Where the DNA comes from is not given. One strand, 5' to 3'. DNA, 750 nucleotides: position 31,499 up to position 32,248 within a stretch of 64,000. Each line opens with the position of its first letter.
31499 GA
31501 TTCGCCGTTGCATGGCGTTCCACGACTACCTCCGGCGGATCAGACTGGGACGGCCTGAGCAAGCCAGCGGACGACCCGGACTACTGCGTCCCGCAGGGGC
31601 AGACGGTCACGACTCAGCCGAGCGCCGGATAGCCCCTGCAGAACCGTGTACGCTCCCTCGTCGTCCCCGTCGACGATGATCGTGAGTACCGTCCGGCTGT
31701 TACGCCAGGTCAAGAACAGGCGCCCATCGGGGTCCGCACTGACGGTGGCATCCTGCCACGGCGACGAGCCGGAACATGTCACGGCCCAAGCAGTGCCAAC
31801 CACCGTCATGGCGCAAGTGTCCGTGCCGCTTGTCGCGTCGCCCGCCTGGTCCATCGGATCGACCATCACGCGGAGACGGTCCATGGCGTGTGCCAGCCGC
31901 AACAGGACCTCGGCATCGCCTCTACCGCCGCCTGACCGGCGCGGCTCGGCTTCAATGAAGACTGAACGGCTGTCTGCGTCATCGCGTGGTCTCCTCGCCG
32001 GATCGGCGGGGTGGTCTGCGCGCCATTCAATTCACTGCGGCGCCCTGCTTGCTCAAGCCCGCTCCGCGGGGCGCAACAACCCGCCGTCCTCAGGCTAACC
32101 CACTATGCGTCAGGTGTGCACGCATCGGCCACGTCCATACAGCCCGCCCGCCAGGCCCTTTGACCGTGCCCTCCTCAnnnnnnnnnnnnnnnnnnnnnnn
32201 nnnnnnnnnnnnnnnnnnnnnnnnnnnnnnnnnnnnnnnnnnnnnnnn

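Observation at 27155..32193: Perfect 30-bp direct repeats bracket a ~5-kb lower-GC insert at the 3' end of the propeller/CxxCH gene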

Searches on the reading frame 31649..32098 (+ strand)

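Call 12: search_protein_families(library=pfam, proteins=[window:31649-32098:+], max_evalue=0.01)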
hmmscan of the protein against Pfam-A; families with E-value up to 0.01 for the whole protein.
window:31649-32098:+ (149 aa): 0 families

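Call 26: search_protein_families(library=phrogs, proteins=[window:31649-32098:+], max_evalue=1)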
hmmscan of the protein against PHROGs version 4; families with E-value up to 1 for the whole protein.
window:31649-32098:+ (149 aa): 0 families

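Call 27: search_protein_families(library=ncbifam, proteins=[window:31649-32098:+], max_evalue=1)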
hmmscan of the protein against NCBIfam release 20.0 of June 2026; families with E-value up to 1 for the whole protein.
window:31649-32098:+ (149 aa): 0 families

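Call 28: search_protein_families(library=pfam, proteins=[window:31649-32098:+], max_evalue=5)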
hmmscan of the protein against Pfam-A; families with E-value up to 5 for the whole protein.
window:31649-32098:+ (149 aa): 1 family
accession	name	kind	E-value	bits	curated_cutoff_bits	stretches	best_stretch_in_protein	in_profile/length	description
PF17672.6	FIMP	-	0.27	11.7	25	1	31-77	3-49/130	Fertilisation-influencing membrane protein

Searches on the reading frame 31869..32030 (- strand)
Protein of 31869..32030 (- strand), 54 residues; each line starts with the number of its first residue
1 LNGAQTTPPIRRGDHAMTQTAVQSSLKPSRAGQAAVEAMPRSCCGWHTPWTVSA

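Call 12: search_protein_families(library=pfam, proteins=[window:31869-32030:-], max_evalue=0.01)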
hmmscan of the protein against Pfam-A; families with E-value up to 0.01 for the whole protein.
window:31869-32030:- (54 aa): 0 families

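Call 26: search_protein_families(library=phrogs, proteins=[window:31869-32030:-], max_evalue=1)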
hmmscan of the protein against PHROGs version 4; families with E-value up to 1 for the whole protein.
window:31869-32030:- (54 aa): 0 families

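Call 27: search_protein_families(library=ncbifam, proteins=[window:31869-32030:-], max_evalue=1)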
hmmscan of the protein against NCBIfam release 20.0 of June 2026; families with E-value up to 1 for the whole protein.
window:31869-32030:- (54 aa): 0 families

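Call 28: search_protein_families(library=pfam, proteins=[window:31869-32030:-], max_evalue=5)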
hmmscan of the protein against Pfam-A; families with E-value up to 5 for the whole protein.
window:31869-32030:- (54 aa): 0 families

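Call 73: search_protein_families(library=padloc, proteins=[window:31869-32030:-], max_evalue=0.1)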
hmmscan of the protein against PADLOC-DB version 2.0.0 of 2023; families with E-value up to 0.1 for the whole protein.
window:31869-32030:- (54 aa): 0 families
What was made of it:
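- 31866..32030 (-): Doubtful small ORF (54 aa, or 38 aa from an internal ATG behind GGAGA) in the 260 bp next to the right repeat. No hits (calls 12, 26-28, 73).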
